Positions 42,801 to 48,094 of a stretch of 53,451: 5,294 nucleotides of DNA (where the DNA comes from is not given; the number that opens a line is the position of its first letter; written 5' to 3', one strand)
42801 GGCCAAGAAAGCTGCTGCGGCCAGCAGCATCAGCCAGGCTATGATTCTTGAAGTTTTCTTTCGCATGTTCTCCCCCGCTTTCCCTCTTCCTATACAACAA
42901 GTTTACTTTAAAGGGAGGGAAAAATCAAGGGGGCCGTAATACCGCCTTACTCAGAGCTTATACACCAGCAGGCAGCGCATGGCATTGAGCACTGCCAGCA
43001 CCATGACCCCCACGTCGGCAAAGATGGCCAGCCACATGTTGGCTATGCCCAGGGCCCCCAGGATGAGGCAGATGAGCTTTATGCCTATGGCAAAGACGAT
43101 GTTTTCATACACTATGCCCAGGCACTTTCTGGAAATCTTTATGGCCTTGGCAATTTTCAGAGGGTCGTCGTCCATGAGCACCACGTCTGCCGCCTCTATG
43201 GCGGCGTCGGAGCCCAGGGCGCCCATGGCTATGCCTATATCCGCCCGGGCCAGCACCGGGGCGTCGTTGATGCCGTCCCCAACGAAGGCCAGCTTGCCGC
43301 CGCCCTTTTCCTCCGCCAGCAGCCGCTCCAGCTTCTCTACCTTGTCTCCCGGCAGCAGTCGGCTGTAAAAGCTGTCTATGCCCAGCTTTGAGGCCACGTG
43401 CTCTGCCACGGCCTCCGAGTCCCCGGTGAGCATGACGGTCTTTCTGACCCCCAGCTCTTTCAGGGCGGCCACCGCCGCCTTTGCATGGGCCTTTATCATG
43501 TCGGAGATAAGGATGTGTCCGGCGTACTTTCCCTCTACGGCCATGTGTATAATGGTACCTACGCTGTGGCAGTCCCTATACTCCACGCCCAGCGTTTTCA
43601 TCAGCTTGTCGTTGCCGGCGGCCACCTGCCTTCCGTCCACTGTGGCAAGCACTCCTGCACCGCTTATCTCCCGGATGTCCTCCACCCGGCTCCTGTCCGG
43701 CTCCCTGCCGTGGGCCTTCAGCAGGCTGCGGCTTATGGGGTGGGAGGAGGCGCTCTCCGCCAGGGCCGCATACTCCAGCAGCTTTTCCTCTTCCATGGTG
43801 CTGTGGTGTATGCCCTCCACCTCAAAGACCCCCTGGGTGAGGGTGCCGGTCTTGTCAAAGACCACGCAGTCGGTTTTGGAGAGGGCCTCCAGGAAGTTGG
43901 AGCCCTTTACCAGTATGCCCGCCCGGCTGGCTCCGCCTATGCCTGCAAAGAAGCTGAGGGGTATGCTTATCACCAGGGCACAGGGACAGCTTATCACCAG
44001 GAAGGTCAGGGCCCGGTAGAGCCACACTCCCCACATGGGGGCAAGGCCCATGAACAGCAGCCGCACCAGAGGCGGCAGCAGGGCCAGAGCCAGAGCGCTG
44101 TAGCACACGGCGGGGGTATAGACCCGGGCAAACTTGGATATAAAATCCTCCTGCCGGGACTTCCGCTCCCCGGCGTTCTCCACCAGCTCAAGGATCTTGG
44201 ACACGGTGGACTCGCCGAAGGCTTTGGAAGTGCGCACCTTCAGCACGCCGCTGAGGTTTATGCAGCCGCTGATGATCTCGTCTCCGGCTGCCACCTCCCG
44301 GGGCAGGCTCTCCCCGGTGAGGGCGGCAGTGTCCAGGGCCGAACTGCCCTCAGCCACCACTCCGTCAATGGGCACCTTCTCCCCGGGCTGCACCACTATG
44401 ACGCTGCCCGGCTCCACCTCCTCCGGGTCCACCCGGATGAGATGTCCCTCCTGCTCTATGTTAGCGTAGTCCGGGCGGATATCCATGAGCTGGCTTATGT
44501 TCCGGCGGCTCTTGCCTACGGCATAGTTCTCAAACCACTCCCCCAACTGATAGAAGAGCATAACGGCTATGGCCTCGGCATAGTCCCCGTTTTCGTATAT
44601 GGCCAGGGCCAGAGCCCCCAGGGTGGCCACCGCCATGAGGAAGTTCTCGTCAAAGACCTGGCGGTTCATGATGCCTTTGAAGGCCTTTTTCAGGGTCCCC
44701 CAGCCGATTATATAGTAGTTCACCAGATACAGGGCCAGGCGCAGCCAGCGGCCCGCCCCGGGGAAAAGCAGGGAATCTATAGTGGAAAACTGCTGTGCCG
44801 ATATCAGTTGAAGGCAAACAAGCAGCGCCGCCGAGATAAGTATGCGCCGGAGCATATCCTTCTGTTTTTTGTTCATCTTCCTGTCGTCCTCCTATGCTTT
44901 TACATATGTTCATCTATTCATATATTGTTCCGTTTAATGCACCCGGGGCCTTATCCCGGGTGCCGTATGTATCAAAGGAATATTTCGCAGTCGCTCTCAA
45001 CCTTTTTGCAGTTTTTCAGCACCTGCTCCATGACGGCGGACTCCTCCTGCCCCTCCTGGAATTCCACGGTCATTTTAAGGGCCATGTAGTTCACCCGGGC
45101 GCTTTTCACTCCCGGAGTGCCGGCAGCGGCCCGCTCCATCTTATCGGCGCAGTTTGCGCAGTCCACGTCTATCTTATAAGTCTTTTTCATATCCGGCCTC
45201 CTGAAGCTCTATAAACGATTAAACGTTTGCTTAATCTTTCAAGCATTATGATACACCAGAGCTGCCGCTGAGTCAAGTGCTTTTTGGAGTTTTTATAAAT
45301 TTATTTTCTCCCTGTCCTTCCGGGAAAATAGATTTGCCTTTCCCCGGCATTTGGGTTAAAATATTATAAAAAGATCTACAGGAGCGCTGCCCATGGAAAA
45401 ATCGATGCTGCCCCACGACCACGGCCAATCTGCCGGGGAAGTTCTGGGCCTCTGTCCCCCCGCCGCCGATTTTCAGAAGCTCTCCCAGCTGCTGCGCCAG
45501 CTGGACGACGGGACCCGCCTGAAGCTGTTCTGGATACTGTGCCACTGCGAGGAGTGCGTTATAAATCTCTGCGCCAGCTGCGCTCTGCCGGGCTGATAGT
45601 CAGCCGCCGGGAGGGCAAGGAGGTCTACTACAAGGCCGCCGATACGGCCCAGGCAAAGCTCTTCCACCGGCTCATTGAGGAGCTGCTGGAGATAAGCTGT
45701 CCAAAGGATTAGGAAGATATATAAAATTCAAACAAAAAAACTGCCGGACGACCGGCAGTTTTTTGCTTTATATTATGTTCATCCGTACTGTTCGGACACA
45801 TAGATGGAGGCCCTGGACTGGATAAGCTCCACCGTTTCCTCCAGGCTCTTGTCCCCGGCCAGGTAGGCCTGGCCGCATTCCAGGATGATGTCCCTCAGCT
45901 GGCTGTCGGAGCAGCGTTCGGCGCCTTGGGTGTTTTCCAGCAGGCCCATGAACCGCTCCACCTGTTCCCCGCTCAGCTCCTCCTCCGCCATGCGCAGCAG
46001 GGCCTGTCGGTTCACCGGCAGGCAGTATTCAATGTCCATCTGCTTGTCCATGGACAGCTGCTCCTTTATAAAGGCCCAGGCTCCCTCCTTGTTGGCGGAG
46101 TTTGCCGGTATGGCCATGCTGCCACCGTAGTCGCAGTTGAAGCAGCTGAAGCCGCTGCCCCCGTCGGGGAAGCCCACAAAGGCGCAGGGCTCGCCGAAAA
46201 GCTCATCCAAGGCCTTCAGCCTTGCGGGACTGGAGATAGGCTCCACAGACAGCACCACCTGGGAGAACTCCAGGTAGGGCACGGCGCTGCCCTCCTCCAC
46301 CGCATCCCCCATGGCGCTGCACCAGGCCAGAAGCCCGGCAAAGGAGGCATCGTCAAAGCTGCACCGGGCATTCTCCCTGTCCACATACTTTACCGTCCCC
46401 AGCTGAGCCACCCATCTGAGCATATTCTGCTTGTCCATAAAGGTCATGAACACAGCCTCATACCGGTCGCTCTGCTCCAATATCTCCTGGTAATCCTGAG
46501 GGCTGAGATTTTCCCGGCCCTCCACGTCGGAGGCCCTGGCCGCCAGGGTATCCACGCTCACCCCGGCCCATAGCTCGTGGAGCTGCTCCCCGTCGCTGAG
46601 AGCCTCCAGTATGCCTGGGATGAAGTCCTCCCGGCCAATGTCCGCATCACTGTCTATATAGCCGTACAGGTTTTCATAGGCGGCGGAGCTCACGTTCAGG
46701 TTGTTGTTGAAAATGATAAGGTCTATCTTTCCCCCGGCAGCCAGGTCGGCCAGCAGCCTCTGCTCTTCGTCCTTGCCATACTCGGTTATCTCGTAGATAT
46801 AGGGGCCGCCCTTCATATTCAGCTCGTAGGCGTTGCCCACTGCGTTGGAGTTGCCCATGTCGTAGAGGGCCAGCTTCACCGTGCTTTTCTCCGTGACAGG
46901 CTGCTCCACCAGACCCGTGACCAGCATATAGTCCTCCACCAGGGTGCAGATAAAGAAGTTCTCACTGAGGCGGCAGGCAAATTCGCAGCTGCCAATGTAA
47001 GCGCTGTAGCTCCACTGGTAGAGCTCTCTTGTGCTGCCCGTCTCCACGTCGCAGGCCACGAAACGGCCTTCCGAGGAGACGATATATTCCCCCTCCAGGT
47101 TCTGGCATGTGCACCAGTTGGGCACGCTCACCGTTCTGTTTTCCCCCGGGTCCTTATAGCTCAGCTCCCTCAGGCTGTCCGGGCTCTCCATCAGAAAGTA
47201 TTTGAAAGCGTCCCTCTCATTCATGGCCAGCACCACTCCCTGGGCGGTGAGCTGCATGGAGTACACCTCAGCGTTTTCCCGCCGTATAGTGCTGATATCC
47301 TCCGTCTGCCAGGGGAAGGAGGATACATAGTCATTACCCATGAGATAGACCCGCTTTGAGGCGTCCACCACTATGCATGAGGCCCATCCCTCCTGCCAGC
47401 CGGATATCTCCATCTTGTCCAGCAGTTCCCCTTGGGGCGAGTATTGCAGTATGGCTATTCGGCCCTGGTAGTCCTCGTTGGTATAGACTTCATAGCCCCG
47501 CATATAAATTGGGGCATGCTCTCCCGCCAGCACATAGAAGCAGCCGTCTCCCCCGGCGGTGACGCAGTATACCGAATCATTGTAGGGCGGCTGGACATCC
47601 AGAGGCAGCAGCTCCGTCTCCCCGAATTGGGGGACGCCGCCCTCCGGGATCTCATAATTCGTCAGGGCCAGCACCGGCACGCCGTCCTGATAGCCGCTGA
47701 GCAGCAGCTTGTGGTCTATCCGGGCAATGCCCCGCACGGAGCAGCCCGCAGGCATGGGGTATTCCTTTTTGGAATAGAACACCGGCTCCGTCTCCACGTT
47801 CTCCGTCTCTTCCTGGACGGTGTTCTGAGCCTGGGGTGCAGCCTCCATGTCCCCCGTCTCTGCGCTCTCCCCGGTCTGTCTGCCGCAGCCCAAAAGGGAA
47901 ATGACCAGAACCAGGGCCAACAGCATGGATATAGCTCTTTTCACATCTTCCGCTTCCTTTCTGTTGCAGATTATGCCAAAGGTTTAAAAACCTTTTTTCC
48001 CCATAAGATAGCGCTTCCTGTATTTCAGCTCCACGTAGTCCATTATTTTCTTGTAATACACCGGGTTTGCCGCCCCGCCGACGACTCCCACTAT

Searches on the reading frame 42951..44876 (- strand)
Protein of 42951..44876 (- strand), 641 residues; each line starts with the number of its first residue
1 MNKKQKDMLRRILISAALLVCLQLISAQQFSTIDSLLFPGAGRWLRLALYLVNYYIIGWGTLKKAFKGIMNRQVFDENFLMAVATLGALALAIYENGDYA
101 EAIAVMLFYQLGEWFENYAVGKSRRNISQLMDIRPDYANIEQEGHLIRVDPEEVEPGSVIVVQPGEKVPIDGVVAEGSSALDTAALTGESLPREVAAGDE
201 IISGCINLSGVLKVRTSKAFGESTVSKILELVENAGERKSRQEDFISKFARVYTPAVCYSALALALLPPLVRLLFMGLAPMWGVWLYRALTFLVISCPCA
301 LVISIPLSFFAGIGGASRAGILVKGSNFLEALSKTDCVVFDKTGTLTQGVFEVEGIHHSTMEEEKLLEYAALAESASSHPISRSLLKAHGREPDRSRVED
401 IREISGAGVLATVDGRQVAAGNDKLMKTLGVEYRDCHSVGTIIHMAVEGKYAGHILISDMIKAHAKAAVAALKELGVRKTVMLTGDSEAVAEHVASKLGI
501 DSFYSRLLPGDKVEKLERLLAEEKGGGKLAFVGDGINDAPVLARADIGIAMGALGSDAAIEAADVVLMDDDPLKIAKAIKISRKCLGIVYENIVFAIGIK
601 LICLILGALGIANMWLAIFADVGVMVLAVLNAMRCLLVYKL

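Call 31: search_protein_families(library=pfam, proteins=[window:42951-44876:-], max_evalue=0.001)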
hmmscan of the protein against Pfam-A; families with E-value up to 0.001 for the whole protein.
window:42951-44876:- (641 aa): 3 families
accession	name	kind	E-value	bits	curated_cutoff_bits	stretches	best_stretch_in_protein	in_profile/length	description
PF00122.25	E1-E2_ATPase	-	6.9e-45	153.2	28.1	1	134-318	3-180/181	E1-E2 ATPase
PF00702.32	Hydrolase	-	1.8e-27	97.4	26.4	1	336-546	2-191/191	haloacid dehalogenase-like hydrolase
PF12710.13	HAD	-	5.7e-05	24.1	27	1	461-542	86-188/189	haloacid dehalogenase-like hydrolase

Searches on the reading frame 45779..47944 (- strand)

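Call 31: search_protein_families(library=pfam, proteins=[window:45779-47944:-], max_evalue=0.001)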
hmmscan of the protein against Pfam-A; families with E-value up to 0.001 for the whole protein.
window:45779-47944:- (721 aa): 1 family
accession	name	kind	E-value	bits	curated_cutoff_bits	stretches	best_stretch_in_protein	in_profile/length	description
PF13416.11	SBP_bac_8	-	0.0001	22.6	27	1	389-636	19-250/279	Bacterial extracellular solute-binding protein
